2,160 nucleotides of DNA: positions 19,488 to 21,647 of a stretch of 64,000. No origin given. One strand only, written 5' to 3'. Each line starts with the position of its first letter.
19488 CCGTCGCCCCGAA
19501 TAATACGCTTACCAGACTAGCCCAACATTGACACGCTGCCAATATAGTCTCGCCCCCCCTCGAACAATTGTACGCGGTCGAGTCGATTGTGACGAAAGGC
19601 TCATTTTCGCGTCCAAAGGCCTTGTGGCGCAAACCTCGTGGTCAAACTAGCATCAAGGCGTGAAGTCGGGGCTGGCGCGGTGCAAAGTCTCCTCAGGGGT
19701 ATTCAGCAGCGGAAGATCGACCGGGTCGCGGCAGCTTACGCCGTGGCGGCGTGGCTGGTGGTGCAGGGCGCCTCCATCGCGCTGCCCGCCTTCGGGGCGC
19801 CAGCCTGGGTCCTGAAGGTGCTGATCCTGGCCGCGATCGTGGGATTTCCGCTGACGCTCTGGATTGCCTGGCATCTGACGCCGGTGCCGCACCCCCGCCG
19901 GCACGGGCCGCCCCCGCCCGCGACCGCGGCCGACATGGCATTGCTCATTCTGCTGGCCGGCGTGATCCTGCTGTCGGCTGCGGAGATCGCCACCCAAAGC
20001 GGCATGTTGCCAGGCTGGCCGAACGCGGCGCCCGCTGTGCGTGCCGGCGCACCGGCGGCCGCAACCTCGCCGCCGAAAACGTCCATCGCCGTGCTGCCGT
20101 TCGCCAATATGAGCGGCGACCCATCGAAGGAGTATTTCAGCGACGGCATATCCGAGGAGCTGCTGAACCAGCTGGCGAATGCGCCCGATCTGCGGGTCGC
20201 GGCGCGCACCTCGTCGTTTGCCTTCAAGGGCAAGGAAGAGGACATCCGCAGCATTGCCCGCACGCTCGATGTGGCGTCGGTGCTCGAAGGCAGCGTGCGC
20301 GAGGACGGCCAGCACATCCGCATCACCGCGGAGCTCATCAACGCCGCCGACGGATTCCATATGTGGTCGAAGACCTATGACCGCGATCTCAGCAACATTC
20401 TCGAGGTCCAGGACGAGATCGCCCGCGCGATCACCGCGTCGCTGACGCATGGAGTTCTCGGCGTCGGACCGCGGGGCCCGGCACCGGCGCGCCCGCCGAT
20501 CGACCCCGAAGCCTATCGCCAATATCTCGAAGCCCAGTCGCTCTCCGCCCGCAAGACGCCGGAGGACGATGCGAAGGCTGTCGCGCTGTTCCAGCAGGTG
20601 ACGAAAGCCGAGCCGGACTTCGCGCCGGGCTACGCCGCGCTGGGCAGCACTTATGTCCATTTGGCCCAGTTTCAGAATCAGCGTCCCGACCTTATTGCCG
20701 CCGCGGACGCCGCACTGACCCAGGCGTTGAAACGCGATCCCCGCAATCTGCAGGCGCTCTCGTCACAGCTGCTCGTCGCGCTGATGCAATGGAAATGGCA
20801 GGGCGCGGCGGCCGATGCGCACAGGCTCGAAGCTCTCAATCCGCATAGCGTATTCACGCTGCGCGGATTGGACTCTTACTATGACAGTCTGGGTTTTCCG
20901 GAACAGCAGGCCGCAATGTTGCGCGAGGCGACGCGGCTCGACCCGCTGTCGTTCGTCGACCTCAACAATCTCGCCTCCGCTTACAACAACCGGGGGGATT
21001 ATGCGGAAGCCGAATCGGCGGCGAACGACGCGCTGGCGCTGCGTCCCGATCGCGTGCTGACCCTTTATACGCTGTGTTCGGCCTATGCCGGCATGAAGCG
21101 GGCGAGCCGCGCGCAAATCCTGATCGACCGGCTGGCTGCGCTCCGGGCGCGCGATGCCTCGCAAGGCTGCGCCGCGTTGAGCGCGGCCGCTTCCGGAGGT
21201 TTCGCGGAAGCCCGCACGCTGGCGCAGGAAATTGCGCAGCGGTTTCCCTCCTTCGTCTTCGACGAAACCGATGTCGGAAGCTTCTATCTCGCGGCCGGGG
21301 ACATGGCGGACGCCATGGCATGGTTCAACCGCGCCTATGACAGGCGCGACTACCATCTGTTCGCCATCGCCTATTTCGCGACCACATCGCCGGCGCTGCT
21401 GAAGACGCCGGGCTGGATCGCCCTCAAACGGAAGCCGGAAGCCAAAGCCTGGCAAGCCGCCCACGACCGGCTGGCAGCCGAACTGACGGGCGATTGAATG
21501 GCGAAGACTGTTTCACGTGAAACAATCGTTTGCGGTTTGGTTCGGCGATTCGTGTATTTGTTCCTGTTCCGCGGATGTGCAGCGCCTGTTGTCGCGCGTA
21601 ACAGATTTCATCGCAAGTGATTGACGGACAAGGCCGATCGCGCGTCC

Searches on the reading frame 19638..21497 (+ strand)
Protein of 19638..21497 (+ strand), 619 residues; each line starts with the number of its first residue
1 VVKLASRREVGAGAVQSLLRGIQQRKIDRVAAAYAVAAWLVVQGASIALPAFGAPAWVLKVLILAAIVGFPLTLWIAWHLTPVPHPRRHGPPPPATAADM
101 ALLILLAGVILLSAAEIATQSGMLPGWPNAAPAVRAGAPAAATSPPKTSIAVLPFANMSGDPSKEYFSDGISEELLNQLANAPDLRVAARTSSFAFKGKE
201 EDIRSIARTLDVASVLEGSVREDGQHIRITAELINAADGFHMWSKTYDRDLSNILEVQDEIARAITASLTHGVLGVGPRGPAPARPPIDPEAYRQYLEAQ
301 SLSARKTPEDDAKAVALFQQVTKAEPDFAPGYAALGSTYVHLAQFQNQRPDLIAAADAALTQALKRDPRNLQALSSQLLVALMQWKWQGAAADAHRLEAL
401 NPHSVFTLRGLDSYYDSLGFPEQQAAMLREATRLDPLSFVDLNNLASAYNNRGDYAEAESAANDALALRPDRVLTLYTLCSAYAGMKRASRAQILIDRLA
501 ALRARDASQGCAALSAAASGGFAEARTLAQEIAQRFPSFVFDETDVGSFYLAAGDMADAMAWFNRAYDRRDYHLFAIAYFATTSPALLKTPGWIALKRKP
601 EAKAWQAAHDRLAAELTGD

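Call 18: search_protein_families(library=pfam, proteins=[window:19638-21497:+], max_evalue=0.01)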
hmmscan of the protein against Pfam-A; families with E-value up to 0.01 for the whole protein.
window:19638-21497:+ (619 aa): 10 families
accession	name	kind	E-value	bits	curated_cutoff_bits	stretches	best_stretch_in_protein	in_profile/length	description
PF13181.12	TPR_8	-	2e-08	34.2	25.7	0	443-471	5-33/34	Tetratricopeptide repeat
PF13431.12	TPR_17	-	2.8e-08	33.8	24.4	1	429-459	3-33/34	Tetratricopeptide repeat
PF13432.12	TPR_16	-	8.6e-08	32.9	32.7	1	513-570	4-61/65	Tetratricopeptide repeat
PF14559.12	TPR_19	-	1.8e-07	31.8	25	1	453-506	5-58/68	Tetratricopeptide repeat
PF13428.12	TPR_14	-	1.5e-06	28.7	23.5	1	445-479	7-41/44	Tetratricopeptide repeat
PF00515.34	TPR_1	-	9e-05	22.6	27.8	1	442-471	4-33/34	Tetratricopeptide repeat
PF07719.23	TPR_2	-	0.0011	19.3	27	0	442-471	4-33/34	Tetratricopeptide repeat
PF13374.12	TPR_10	-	0.0031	17.9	27.5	1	442-469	5-32/42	Tetratricopeptide repeat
PF13176.12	TPR_7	-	0.0059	17.1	27.9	0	442-471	2-31/36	Tetratricopeptide repeat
PF13424.12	TPR_12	-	0.0081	16.8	30.1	1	442-479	6-48/77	Tetratricopeptide repeat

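Call 61: search_protein_families(library=padloc, proteins=[window:19638-21497:+], max_evalue=0.01)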
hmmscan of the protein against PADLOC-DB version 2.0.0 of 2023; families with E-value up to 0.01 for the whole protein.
window:19638-21497:+ (619 aa): 0 families

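Call 62: search_protein_families(library=ncbifam, proteins=[window:19638-21497:+], max_evalue=0.01)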
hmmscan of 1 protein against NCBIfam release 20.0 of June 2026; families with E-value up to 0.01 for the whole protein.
window:19638-21497:+ (619 aa): 8 families
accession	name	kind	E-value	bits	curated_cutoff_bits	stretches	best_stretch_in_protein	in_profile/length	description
TIGR02917.1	PEP_TPR_lipo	equivalog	1.4e-12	46.4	312.2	1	312-493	448-621/899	XrtA/PEP-CTERM system TPR-repeat protein PrsT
NF040959.1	MamA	equivalog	1.8e-08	34.1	200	1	419-495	51-127/204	magnetosome protein MamA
NF007540.1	PRK10153.1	equivalog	4.7e-08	32.3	400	1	163-367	221-413/516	lysine decarboxylation/transport transcriptional activator CadC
NF009037.0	PRK12370.1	equivalog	1.7e-05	23.4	589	1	296-382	262-349/553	HilA/EilA family virulence transcriptional regulator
NF033920.0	C39_PA2778_fam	equivalog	1.8e-05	24.3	150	0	409-470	194-255/255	PA2778 family cysteine peptidase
TIGR02800.1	propeller_TolB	equivalog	0.00075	18.5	343.15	1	147-270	22-149/418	Tol-Pal system beta propeller repeat protein TolB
NF008520.0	PRK11447.1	equivalog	0.0079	14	858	0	313-511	369-533/1157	cellulose synthase complex outer membrane protein BcsC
TIGR03939.1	PGA_TPR_OMP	equivalog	0.0099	14.1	366.65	0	423-508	70-155/800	poly-beta-1,6 N-acetyl-D-glucosamine export porin PgaA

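Call 66: find_homologous_proteins(query=window:19680-21497:+, max_evalue=1e-60)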
Query window:19680-21497:+ (605 aa): 2606 proteins with E <= 1e-60 among 8000 candidates; the best 120 are listed.
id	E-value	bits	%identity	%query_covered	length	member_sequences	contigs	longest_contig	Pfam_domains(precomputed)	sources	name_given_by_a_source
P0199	0.0e+0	1325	100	100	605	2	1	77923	PF14559.13,PF13431.13,PF13432.13,PF13428.13,PF13181.13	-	-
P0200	0.0e+0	1171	88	100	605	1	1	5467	PF14559.13,PF13431.13,PF00515.35,PF13432.13,PF13428.13,PF13181.13,PF07719.24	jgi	jgi:TolB-like protein/cytochrome c-type biogenesis protein CcmH/NrfG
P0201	0.0e+0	1130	85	100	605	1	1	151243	PF14559.13,PF13431.13,PF13428.13,PF13181.13,PF07719.24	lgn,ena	-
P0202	0.0e+0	1114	84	100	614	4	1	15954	PF14559.13,PF13431.13,PF13424.13,PF13432.13,PF13428.13,PF13181.13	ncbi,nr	ncbi:MAG TPA: hypothetical protein VMF67_19405 [Rhizomicrobium sp.]|nr:hypothetical protein [Rhizomi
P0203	0.0e+0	1109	83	100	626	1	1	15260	PF14559.13,PF13431.13,PF13428.13,PF13181.13,PF07719.24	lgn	-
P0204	4.4e-276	935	71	100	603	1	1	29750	PF14559.13,PF13431.13,PF00515.35,PF13428.13,PF07719.24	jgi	jgi:TolB-like protein/thioredoxin-like negative regulator of GroEL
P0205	2.7e-272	923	71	100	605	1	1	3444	PF14559.13,PF13431.13,PF13414.13,PF00515.35,PF13424.13,PF13428.13,PF13181.13,PF07719.24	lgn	-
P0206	3.4e-271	919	70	100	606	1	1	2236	PF14559.13,PF13431.13,PF00515.35,PF13424.13,PF13428.13,PF13181.13,PF07719.24,PF13374.13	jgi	-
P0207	1.5e-270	917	70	100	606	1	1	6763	PF14559.13,PF13431.13,PF13428.13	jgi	-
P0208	2.3e-270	916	71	100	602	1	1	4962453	PF14559.13,PF13431.13,PF00515.35,PF13428.13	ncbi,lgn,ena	-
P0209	3.0e-270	916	70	100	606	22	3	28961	PF14559.13,PF13431.13,PF00515.35,PF13428.13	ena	-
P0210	4.2e-266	902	69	100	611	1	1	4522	PF14559.13,PF13431.13,PF13428.13,PF13374.13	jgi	jgi:adenylate cyclase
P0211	2.1e-265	900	69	100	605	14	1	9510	PF14559.13,PF13431.13,PF00515.35,PF13432.13,PF13428.13,PF13181.13,PF07719.24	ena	-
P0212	7.2e-262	888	69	100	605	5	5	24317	PF14559.13,PF13431.13,PF13428.13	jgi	jgi:TolB-like protein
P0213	3.3e-260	883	69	100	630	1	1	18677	PF14559.13,PF13431.13,PF13432.13,PF13428.13,PF13181.13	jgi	-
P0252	4.5e-168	578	48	100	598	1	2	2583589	PF14559.13,PF13431.13,PF13414.13,PF00515.35,PF13432.13,PF13428.13,PF07719.24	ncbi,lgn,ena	-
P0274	1.8e-151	524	47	100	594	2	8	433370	PF14559.13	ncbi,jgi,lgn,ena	-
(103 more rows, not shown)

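Call 67: find_encoding_contigs(protein=P0252, flank=5000, max_places=1)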
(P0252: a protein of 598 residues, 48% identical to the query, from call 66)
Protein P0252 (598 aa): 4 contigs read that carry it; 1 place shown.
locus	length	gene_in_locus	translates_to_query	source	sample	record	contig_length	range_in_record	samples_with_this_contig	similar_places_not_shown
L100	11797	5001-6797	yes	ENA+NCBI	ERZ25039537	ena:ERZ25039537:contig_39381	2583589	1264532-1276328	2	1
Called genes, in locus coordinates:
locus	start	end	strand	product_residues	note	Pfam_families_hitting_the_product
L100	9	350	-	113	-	PF01127:Sdh_cyt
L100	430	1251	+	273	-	PF00834:Ribul_P_3_epim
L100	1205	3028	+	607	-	PF07940:Hepar_II_III_C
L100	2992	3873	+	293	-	PF13085:Fer2_3, PF13183:Fer4_8, PF13237:Fer4_10, PF13534:Fer4_17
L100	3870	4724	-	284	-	-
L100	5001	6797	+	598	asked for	PF00515:TPR_1 (faint), PF07719:TPR_2 (faint), PF13414:TPR_11 (faint), PF13428:TPR_14 (faint), PF13431:TPR_17 (faint), PF13432:TPR_16 (faint), PF14559:TPR_19 (weak)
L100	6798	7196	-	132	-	PF02823:ATP-synt_DE_N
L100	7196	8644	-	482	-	PF02874:ATP-synt_ab_N, PF00006:ATP-synt_ab, PF22919:ATP-synt_VA_C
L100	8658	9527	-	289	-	PF00231:ATP-synt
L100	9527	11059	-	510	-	PF02874:ATP-synt_ab_N, PF00006:ATP-synt_ab, PF00306:ATP-synt_ab_C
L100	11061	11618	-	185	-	PF00213:OSCP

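Call 68: find_encoding_contigs(protein=P0274, flank=5000, max_places=1)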
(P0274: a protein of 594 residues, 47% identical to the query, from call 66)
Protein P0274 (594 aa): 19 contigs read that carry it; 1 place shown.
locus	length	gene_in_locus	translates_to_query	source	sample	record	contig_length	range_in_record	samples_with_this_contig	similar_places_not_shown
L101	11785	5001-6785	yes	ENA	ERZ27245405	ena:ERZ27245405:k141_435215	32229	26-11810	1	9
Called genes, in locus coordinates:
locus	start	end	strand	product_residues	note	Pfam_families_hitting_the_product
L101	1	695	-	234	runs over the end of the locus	PF00005:ABC_tran, PF13304:AAA_21 (faint)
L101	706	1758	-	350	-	PF25919:BSH_CusB (weak), PF25917:BSH_RND, PF25973:BSH_CzcB, PF25885:HH_EMRA (weak), PF25954:Beta-barrel_RND_2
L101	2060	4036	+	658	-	PF00912:Transgly, PF00905:Transpeptidase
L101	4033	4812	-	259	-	-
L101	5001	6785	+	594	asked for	PF14559:TPR_19 (faint)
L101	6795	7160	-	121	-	-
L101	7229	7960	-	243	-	PF01863:YgjP-like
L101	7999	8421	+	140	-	PF00903:Glyoxalase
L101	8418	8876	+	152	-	PF02600:DsbB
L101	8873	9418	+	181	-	PF03232:COQ7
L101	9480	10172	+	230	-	PF00583:Acetyltransf_1, PF13508:Acetyltransf_7, PF13673:Acetyltransf_10 (weak)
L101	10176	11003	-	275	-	PF04228:Zn_peptidase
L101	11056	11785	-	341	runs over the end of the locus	PF01073:3Beta_HSD, PF01370:Epimerase, PF05368:NmrA, PF07993:NAD_binding_4 (weak), PF13460:NAD_binding_10, PF16363:GDP_Man_Dehyd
